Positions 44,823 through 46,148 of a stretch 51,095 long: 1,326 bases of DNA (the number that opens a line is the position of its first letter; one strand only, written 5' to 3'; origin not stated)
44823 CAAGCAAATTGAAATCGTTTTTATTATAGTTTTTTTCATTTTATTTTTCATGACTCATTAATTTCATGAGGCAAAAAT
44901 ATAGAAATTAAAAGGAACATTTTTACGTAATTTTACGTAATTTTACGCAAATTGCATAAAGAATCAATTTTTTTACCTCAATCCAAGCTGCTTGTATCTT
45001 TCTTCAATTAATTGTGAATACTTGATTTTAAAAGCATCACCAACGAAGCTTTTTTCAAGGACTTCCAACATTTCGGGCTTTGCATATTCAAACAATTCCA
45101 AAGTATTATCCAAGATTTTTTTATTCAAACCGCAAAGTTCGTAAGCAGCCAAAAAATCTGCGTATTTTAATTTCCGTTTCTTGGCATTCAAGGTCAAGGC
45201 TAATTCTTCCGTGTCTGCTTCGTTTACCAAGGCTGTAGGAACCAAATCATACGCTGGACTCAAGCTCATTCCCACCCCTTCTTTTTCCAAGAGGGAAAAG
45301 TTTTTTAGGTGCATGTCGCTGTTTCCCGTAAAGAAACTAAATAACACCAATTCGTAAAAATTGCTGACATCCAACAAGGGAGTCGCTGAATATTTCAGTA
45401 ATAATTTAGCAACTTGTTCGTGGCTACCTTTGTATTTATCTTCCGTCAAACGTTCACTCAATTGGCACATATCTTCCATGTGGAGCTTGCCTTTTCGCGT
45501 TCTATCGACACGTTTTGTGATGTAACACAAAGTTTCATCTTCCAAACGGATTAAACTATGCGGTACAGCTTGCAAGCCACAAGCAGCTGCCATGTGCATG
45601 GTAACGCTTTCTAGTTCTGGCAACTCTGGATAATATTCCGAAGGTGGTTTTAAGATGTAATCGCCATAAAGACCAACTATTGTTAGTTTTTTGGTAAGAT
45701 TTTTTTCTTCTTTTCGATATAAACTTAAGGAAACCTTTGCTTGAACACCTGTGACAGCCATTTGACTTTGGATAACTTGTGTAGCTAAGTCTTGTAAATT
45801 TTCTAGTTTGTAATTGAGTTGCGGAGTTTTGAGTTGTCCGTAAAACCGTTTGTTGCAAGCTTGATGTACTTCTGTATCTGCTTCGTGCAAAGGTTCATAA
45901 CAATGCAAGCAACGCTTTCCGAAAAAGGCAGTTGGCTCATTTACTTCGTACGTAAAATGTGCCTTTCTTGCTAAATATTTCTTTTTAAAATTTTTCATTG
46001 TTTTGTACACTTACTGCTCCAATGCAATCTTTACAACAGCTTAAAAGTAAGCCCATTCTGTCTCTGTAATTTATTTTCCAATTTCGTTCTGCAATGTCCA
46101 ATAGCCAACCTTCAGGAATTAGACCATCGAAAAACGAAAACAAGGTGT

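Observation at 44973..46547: A tripartite hipB-hipS-hipT toxin-antitoxin module (split HipA kinase) in a Bacteroidota genome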

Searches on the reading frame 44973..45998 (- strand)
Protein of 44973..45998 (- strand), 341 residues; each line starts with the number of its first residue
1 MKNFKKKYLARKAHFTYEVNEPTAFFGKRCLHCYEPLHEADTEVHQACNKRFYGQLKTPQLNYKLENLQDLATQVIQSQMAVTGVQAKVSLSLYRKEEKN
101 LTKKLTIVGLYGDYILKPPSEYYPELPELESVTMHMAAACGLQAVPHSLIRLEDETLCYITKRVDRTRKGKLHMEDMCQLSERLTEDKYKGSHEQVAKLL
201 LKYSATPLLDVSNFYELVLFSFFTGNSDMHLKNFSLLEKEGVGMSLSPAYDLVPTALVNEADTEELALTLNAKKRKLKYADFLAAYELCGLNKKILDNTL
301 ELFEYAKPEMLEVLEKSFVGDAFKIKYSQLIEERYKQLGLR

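Call 3: search_protein_families(library=pfam, proteins=[window:44973-45998:-], max_evalue=0.01)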
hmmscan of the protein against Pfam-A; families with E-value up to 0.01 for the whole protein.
window:44973-45998:- (341 aa): 2 families
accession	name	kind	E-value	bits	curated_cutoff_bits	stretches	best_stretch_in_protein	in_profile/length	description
PF07804.18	HipA_C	-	2.1e-44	152.1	30.5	1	81-298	2-200/213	HipA-like C-terminal domain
PF09055.16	Sod_Ni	-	0.0025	18.8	25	0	84-146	44-106/127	Nickel-containing superoxide dismutase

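Call 4: search_protein_families(library=ncbifam, proteins=[window:44973-45998:-], max_evalue=0.01)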
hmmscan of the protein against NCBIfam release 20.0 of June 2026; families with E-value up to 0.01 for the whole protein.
window:44973-45998:- (341 aa): 2 families
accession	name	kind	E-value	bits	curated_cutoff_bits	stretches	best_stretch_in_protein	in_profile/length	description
NF007297.0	PRK09775.1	equivalog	3.1e-09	36.1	401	1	125-258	244-375/446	type II toxin-antitoxin system HipA family toxin YjjJ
TIGR02753.1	sodN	equivalog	0.0097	16.1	90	0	86-141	62-117/145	superoxide dismutase, Ni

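Call 5: search_solved_structures(query=window:44973-45998:-, max_evalue=0.01, show_alignments=3)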
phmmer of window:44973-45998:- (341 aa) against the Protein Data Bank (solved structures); distinct sequences matched with E-value up to 0.01: 16.
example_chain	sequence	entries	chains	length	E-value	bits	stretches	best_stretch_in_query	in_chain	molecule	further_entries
7vkb_A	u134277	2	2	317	2.3e-52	181.3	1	77-339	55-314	HipA_C domain-containing protein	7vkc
8ezr_B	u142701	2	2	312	2.4e-52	181.2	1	77-339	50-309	HipT(Lp)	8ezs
7wcf_A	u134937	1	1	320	8.8e-52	179.4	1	77-339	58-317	HipA_C domain-containing protein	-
7ab3_C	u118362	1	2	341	2.3e-17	66.3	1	32-260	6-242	HipA_C domain-containing protein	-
7ab4_C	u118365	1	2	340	8.4e-17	64.4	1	32-260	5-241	HipA_C domain-containing protein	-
7ab5_C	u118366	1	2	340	4.1e-16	62.2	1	32-260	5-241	HipA_C domain-containing protein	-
2wiu_A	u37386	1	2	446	9.5e-06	28.1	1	164-279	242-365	PROTEIN HIPA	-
3tpd_A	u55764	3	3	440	1.4e-05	27.6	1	166-279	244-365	Serine/threonine-protein kinase HipA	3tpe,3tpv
4yg7_D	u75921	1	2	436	6.2e-05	25.4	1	164-279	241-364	Serine/threonine-protein kinase HipA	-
3fbr_A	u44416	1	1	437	6.2e-05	25.4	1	164-279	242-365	Serine/threonine-protein kinase toxin HipA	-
3dnt_A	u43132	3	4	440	6.3e-05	25.4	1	164-279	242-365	Protein hipA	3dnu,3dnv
5k98_A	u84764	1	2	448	6.5e-05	25.4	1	164-279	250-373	Serine/threonine-protein kinase HipA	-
3tpb_A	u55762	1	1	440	8e-05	25.1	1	166-279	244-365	Serine/threonine-protein kinase HipA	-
3hzi_A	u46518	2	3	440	9.6e-05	24.8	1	166-279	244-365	Protein hipA | Serine/threonine-protein kinase HipA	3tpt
4pu5_A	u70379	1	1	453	0.00022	23.7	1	205-300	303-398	Toxin-antitoxin system toxin HipA family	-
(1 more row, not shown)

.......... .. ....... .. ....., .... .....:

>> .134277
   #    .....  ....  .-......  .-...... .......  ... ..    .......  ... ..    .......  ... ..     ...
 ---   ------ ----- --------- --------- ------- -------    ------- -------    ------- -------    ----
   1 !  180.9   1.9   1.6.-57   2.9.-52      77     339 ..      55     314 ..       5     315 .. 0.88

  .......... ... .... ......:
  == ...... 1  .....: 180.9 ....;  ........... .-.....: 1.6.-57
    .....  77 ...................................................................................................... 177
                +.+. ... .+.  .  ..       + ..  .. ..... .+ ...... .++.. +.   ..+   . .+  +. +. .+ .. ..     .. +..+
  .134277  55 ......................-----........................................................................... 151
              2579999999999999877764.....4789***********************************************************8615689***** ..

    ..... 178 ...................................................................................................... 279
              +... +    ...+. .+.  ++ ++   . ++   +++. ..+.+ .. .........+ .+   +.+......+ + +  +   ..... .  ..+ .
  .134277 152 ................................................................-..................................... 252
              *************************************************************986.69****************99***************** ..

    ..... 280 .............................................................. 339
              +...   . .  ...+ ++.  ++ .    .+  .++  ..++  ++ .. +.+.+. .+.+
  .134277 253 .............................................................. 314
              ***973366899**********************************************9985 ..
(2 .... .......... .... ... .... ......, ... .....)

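Call 11: find_homologous_proteins(query=window:44973-45998:-, max_evalue=1e-10)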
Query window:44973-45998:- (341 aa): 8000 proteins with E <= 1e-10 among 8000 candidates; the best 120 are listed.
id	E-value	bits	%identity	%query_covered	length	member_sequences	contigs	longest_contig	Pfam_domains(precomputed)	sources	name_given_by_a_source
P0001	5.7e-217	737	98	100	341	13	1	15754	PF07804.19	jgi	jgi:serine/threonine-protein kinase HipA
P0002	1.5e-188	644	85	100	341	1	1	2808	PF07804.19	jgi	jgi:serine/threonine-protein kinase HipA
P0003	8.0e-188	641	84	100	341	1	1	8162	PF07804.19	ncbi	-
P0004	3.0e-187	639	85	100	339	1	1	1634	PF07804.19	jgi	jgi:serine/threonine-protein kinase HipA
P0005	5.4e-187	638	84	100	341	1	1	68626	PF07804.19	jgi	jgi:serine/threonine-protein kinase HipA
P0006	1.3e-186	637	84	100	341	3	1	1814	PF07804.19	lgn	-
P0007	1.5e-186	637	84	100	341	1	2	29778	PF07804.19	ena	-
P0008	1.0e-185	634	84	100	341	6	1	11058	PF07804.19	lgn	-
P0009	4.7e-185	632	83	100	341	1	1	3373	PF07804.19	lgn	-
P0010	1.4e-184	631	84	100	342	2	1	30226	PF07804.19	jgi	jgi:serine/threonine-protein kinase HipA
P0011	4.2e-184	629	83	100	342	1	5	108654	PF07804.19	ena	-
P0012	1.2e-183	628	82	100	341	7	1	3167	PF07804.19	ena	-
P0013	2.0e-183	627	83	100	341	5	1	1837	PF07804.19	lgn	-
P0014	2.1e-183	627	82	100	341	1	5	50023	PF07804.19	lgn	-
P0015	2.5e-183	626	83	100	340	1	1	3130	PF07804.19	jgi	jgi:serine/threonine-protein kinase HipA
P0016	6.3e-183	625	82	100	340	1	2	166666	PF07804.19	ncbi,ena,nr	ncbi:HipA domain-containing protein [Flavobacterium solisilvae]|nr:HipA domain-containing protein [F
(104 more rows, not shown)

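Call 13: find_encoding_contigs(protein=P0016, flank=3000, max_places=3)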
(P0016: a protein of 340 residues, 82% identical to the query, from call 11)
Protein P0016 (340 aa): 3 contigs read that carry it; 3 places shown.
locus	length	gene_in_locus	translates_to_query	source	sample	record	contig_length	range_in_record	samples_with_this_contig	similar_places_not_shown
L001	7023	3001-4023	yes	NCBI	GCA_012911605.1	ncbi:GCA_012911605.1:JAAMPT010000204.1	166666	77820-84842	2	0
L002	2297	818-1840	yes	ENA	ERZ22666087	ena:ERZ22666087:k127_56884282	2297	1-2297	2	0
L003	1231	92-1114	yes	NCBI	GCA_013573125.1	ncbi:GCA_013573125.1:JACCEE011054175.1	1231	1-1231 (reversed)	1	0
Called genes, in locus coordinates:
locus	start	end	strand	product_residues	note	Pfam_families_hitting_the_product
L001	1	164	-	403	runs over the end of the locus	PF07690:MFS_1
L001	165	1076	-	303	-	PF03547:Mem_trans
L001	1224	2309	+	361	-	PF02492:cobW (faint), PF03308:MeaB, PF03029:ATP_bind_1 (faint)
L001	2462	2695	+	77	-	PF01381:HTH_3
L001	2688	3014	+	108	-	PF13657:Couple_hipA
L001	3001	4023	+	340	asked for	PF07804:HipA_C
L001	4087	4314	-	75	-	-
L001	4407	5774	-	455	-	PF01554:MatE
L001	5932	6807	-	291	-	PF03976:PPK2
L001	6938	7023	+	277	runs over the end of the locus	PF22000:DUF6929, PF21851:DUF6910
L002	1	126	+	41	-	?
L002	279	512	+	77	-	PF01381:HTH_3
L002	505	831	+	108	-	PF13657:Couple_hipA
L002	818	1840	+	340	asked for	PF07804:HipA_C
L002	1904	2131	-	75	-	-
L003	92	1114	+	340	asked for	PF07804:HipA_C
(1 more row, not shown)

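Call 14: find_encoding_contigs(protein=P0001, flank=6000, max_places=3)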
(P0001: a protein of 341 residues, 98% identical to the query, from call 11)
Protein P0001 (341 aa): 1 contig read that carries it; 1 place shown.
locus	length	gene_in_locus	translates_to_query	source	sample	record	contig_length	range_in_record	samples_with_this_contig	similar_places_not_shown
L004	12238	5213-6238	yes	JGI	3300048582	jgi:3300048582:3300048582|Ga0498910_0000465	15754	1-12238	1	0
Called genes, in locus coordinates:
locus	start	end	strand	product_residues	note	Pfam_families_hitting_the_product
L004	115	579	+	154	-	-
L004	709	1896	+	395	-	-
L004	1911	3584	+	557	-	PF18962:Por_Secre_tail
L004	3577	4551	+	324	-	-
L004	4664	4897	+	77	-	PF01381:HTH_3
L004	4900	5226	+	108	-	PF13657:Couple_hipA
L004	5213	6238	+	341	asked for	PF07804:HipA_C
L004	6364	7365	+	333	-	-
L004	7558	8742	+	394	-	PF24817:WD40_WDHD1_1st (faint), PF25175:Beta-prop_WDR5 (faint)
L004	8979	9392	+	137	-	-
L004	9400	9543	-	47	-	-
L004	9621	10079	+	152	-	-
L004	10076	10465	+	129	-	-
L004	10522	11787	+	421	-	-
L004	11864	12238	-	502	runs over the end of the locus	-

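Call 16: find_related_loci(query=window:44973-45998:-, collection=genome_contigs, flank=3000)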
Query window:44973-45998:- (341 aa) in genome_contigs; peptide patterns used: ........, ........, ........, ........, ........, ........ (x = any residue, [..] = any of these).
599 stretches matched a pattern (row limit reached: there are more); 554 encode a relative of the query (tblastn E <= 1e-3); the best 80 are kept; 80 distinct loci.
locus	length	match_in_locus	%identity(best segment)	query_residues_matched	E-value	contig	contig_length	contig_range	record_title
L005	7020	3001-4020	82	1-340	0e+0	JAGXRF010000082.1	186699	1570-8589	MAG: Flavobacteriales bacterium isolate CROMO_A_74 c_000000706910, whole genome shotgun sequence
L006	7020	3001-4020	81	1-340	0e+0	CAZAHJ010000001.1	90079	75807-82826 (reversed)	MAG TPA_asm: uncultured Flavobacterium sp. isolate SRP318679_co1_62 genome assembly, contig: NODE_331_length_90079_cov_7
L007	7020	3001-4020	81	1-340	0e+0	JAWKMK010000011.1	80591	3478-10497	MAG: Crocinitomicaceae bacterium isolate AC3.30 AC3.30.fa-11, whole genome shotgun sequence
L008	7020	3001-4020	79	1-340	0e+0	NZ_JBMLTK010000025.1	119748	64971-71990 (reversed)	MAG: Flavobacterium sp. isolate LE_539180 NODE_94_length_119748_cov_18.466176, whole genome shotgun sequence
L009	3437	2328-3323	82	9-340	0e+0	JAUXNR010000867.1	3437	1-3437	MAG: Flavobacterium sp. isolate C1_maxbin.026 C1_k141_227774, whole genome shotgun sequence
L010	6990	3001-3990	82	9-338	0e+0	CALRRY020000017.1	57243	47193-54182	MAG: Variovorax paradoxus isolate JJ-DHS13-24-1-m1-bin227 genome assembly, contig: JJ-OR11-01-C127, whole genome shotgun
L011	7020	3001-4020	79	1-341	0e+0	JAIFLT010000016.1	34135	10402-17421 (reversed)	MAG: Flavobacterium sp. isolate bin_227 scaffold_913, whole genome shotgun sequence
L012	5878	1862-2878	80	1-341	0e+0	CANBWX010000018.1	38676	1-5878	MAG: Flavobacteriaceae bacterium isolate JR-MC-A-240519-117 genome assembly, contig: JR-MC-A-240519-C506, whole genome s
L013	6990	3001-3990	81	9-338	0e+0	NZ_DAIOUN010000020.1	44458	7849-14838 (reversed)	MAG: Flavobacterium sp. isolate CTOTU10710 NODE_237_length_44458_cov_64.732203, whole genome shotgun sequence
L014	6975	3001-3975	80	16-340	0e+0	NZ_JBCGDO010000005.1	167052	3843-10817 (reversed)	Flavobacterium aureirubrum strain J3 NODE_5_length_167052_cov_143.493623, whole genome shotgun sequence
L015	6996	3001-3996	81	9-340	0e+0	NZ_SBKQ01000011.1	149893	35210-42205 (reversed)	Flavobacterium piscinae strain ICH-30 NODE_11_length_149893_cov_155, whole genome shotgun sequence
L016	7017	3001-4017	80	1-340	1e-180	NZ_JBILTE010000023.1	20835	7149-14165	MAG: Flavobacterium sp. isolate ME2018-07-11_3300044614_group8_bin102 Rohwer_bin917_scaffold_1665_c2, whole genome shotg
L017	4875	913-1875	81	18-338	0e+0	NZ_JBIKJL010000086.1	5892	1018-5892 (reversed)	MAG: Flavobacterium sp. isolate ME2014-06-24_3300034108_group5_bin32 Rohwer_bin882_scaffold_7441_c1, whole genome shotgu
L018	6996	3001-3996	80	9-340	9e-179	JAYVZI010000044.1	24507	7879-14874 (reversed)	MAG: Bacteroidota bacterium isolate GL90_DN_metabinner_6 GL90_DN_metabinner_6_43, whole genome shotgun sequence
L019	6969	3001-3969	80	19-341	8e-176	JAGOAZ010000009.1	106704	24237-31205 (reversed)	MAG: Fluviicola sp. isolate Go_Eff_bin_296 Go_Eff_189_length_106704_cov_33.218959, whole genome shotgun sequence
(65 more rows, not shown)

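Call 28: search_protein_representatives(protein=window:44973-45998:-)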
Query: 341 residues. Proteins with E-value up to 0.001 (for the whole library): 5960; up to 1e-10: 2006; up to 1e-30: 319. The best 150 are listed.
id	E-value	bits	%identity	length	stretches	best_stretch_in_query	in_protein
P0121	5.7e-131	452.7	63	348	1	1-337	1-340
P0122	2.5e-82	292.9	48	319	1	28-339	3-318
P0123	5.9e-82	291.7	55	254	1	97-336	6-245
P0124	2.5e-81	289.6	43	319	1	28-340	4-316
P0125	1.3e-79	284.0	46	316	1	28-335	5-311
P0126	1.0e-77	277.8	44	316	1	28-336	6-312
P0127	5.0e-77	275.5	46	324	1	28-341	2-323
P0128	7.6e-77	274.9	46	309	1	27-338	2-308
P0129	1.6e-74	267.2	45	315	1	28-338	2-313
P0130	5.5e-73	262.2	44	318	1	28-338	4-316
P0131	8.1e-73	261.7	44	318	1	30-339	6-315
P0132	1.6e-72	260.7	45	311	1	28-336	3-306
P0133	2.9e-72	259.8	48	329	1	28-341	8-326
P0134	3.3e-72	259.7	42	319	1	28-338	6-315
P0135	4.2e-72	259.3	43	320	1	30-336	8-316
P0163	8.0e-63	228.8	37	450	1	20-337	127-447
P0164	1.3e-62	228.1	41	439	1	28-338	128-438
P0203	1.2e-55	205.2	39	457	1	28-338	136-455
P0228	7.6e-51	189.5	37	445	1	29-339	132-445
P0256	9.8e-46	172.7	38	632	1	28-338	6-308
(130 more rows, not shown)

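Call 31: search_protein_families(library=pfam, proteins=[P0163, P0164, P0203, P0228, P0256], max_evalue=0.001)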
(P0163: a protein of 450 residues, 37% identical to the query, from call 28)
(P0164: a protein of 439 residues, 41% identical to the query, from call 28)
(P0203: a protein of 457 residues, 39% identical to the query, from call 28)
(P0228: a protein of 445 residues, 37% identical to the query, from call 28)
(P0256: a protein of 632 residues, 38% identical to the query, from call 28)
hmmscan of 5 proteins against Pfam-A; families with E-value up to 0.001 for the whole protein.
P0163 (450 aa): 2 families
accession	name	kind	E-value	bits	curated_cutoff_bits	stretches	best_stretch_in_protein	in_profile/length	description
PF07804.18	HipA_C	-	2.4e-47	161.8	30.5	1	188-419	2-211/213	HipA-like C-terminal domain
PF13657.11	Couple_hipA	-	6e-23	81.7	22.5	1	9-103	2-98/99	HipA N-terminal domain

P0164 (439 aa): 2 families
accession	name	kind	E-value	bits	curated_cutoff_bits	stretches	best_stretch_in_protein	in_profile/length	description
PF07804.18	HipA_C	-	6.3e-39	134.3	30.5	1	182-405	3-207/213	HipA-like C-terminal domain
PF13657.11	Couple_hipA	-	1.3e-17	64.6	22.5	1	7-97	3-98/99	HipA N-terminal domain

P0203 (457 aa): 2 families
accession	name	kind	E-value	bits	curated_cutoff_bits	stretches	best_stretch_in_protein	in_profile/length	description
PF07804.18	HipA_C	-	2.2e-45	155.4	30.5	1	193-424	3-210/213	HipA-like C-terminal domain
PF13657.11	Couple_hipA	-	3.5e-26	92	22.5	1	6-103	2-98/99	HipA N-terminal domain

P0228 (445 aa): 2 families
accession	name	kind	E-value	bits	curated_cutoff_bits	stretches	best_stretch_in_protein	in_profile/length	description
PF07804.18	HipA_C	-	2.4e-41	142.2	30.5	1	184-408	2-204/213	HipA-like C-terminal domain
PF13657.11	Couple_hipA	-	3.1e-20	73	22.5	1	7-103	3-98/99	HipA N-terminal domain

P0256 (632 aa): 1 family
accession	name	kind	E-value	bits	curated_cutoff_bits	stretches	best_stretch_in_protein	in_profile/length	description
PF07804.18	HipA_C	-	2.2e-49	168.4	30.5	1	59-267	2-199/213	HipA-like C-terminal domain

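Call 40: search_protein_families(library=padloc, proteins=[window:44973-45998:-], max_evalue=0.01)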
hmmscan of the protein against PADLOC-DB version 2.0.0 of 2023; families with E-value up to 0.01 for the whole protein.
window:44973-45998:- (341 aa): 3 families
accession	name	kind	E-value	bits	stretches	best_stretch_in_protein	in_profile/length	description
PDLC04340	PDC-M03A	-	1.3e-09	36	1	117-316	38-228/280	-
PDLC04339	PDC-M03A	-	9.1e-06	23.2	1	211-252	134-174/293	-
PDLC04344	PDC-M03A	-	0.0041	14.6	1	212-278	148-213/305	-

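Call 49: search_solved_structures(query=window:44973-45998:-, max_evalue=1e-10, show_alignments=5)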
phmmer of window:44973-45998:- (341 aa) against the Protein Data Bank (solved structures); distinct sequences matched with E-value up to 1e-10: 6.
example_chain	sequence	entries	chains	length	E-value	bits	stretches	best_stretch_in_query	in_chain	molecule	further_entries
7vkb_A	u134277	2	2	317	2.3e-52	181.3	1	77-339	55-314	HipA_C domain-containing protein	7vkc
8ezr_B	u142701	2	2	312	2.4e-52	181.2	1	77-339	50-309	HipT(Lp)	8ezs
7wcf_A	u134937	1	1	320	8.8e-52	179.4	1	77-339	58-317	HipA_C domain-containing protein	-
7ab3_C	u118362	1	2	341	2.3e-17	66.3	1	32-260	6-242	HipA_C domain-containing protein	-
7ab4_C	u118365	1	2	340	8.4e-17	64.4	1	32-260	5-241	HipA_C domain-containing protein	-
7ab5_C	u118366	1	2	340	4.1e-16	62.2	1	32-260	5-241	HipA_C domain-containing protein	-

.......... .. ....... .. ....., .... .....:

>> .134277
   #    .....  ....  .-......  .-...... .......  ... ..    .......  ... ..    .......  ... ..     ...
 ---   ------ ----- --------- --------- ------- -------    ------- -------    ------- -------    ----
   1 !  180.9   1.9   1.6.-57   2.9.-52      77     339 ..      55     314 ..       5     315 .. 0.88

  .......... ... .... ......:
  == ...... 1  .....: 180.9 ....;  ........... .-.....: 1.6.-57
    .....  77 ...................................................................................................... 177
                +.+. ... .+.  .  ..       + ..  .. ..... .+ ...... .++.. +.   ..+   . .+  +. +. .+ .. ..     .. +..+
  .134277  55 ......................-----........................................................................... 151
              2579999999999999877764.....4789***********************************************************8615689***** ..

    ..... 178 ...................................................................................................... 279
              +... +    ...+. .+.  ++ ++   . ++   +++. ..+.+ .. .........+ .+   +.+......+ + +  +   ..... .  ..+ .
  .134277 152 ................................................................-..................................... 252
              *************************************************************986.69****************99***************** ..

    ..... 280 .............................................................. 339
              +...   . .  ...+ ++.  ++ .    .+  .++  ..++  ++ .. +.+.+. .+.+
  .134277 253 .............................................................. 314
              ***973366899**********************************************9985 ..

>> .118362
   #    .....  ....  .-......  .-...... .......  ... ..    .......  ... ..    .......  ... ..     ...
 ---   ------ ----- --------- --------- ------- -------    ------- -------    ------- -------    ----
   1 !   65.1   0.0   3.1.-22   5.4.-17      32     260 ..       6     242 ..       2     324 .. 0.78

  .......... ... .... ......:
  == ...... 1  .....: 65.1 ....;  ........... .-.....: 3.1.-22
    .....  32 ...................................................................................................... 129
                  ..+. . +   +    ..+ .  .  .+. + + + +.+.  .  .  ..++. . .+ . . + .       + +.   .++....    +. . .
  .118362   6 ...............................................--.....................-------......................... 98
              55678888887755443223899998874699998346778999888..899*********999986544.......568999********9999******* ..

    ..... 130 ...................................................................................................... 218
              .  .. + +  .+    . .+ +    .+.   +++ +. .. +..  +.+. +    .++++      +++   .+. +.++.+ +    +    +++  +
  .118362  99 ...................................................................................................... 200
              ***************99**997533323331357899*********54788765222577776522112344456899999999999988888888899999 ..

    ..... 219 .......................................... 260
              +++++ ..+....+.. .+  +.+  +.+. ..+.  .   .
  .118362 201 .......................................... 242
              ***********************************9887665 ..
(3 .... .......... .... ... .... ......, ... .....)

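Call 50: predict_structure(alignment_id=A1)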
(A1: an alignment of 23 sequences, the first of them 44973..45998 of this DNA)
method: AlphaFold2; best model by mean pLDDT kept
length: 341 residues; sequences in the alignment: 23
mean_pLDDT: 39.3   pTM: 0.37
mean pLDDT of the five models: 39.3, 38.1, 37.9, 37.7, 33.2
residues with pLDDT >= 90: 0; 70-90: 10; 50-70: 50; < 50: 281
segments of 3 or more residues with pLDDT < 50: 1-4, 14-127, 139-299
pLDDT, mean of each block of 10 residues (from residue 1): 51 41 36 41 38 29 35 42 33 29 31 40 46 50 40 42 34 29 26 30 35 42 36 27 28 26 29 32 39 47 61 60 69 60 51
secondary structure, 60 per line:
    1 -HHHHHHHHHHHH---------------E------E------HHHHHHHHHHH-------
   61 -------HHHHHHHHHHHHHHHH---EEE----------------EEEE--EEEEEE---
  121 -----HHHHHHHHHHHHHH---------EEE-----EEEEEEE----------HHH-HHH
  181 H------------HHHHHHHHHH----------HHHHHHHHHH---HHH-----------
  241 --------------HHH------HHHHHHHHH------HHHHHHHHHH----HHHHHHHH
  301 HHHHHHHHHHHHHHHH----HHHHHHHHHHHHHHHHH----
elements in order: H2-13 H43-53 H68-83 E87-89 E106-109 E112-117 H126-139 E149-151 E157-163 H178-181 H194-203 H214-223 H264-272 H279-288 H293-316 H321-337
